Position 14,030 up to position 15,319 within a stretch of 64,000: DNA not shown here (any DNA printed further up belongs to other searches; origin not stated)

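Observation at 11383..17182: Five tandem paralogous ~300-aa radical-SAM enzymes with perfectly identical nucleotide tracts, suggesting gene conversion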

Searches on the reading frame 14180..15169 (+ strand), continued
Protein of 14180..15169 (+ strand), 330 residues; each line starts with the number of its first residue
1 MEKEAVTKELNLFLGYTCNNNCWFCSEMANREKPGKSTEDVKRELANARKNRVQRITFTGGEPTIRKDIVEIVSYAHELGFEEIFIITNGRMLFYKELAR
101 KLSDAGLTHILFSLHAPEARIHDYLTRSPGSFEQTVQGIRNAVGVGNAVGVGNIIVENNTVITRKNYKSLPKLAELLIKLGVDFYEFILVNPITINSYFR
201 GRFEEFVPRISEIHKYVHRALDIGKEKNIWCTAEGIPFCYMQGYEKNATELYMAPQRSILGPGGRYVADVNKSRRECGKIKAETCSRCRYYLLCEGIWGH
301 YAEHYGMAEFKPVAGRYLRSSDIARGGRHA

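Call 54: fold_search(model_id=the predicted structure, library=pdb)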
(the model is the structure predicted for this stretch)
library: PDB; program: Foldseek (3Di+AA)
matches with E <= 10: 1864; with E <= 0.001: 257
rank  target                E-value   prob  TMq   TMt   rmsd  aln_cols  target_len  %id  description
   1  7vob                  5.9e-16  1.00  0.55  0.56   2.8       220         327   29  The crystal structure of a Radical SAM Enzyme BlsE involved in the Biosynthesis of Blasticidin S (released 2022-05-04)
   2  9dfn                  1.3e-12  1.00  0.61  0.70   9.9       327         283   19  X-ray crystal structure of the second viperin-like enzyme from Trichoderma virens with bound CTP and SAM (released 2025-02-19)
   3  9dgw_C                1.6e-12  1.00  0.60  0.71   3.7       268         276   19  X-ray crystal structure of the Viperin-like enzyme from T. virens with bound CTP and SAM (released 2025-02-12)
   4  7tol                  1.9e-12  1.00  0.53  0.37   3.6       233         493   24  X-ray crystal structure of glycerol dibiphytanyl glycerol tetraether - macrocyclic archaeol synthase (GDGT-MAS) from Met (released 2022-08-31)
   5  5vsl_A                2.7e-12  1.00  0.62  0.76   3.4       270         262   17  Crystal structure of viperin with bound [4Fe-4S] cluster and S-adenosylhomocysteine (SAH) (released 2017-06-14)
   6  5v1q_B                3.1e-12  1.00  0.66  0.51   6.1       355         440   17  Crystal structure of Streptococcus suis SuiB (released 2017-08-30)
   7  7tom                  3.5e-12  1.00  0.54  0.37   3.4       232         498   25  X-ray crystal structure of glycerol dibiphytanyl glycerol tetraether - macrocyclic archaeol synthase (GDGT-MAS) from Met (released 2022-08-31)
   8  9dfw_B                5.0e-12  1.00  0.60  0.67   3.2       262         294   19  X-ray crystal structure of an engineered Viperin-like enzyme from T. virens with bound CTP and SAM (released 2025-02-12)
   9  6q2p_B                5.0e-12  1.00  0.59  0.66   4.1       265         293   18  Crystal structure of mouse viperin bound to cytidine triphosphate and S-adenosylhomocysteine (released 2020-01-22)
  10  9dfw_A                5.3e-12  1.00  0.60  0.69   3.7       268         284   19  X-ray crystal structure of an engineered Viperin-like enzyme from T. virens with bound CTP and SAM (released 2025-02-12)
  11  9dgw_A                5.3e-12  1.00  0.59  0.69   3.8       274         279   19  X-ray crystal structure of the Viperin-like enzyme from T. virens with bound CTP and SAM (released 2025-02-12)
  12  5v1s_A                5.3e-12  1.00  0.63  0.50   6.2       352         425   18  Crystal structure of Streptococcus suis SuiB bound to S-adenosylmethionine (released 2017-08-30)
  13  5vsl_B                5.6e-12  1.00  0.61  0.77   3.4       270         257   17  Crystal structure of viperin with bound [4Fe-4S] cluster and S-adenosylhomocysteine (SAH) (released 2017-06-14)
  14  6q2q_A                6.8e-12  1.00  0.61  0.69   3.4       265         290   17  Crystal structure of mouse viperin bound to uridine triphosphate and S-adenosylhomocysteine (released 2020-01-22)
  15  6efn                  6.8e-12  1.00  0.58  0.51   4.9       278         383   20  Structure of a RiPP maturase, SkfB (released 2018-10-24)
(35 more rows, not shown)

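Call 56: search_protein_families(library=padloc, proteins=[window:14180-15169:+], max_evalue=0.001)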
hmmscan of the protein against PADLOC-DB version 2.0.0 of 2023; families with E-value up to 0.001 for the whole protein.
window:14180-15169:+ (330 aa): 3 families
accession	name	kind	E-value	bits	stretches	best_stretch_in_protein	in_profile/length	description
PDLC02904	pVip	-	3.1e-21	74.1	1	11-216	6-203/262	Viperins associated with kinases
PDLC02903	pVip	-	8.5e-19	66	1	10-180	2-161/257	Viperins not associated with kinases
PDLC02905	pVip-kinase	-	3.7e-05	21.1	1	10-94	184-273/474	Viperin-kinase fusion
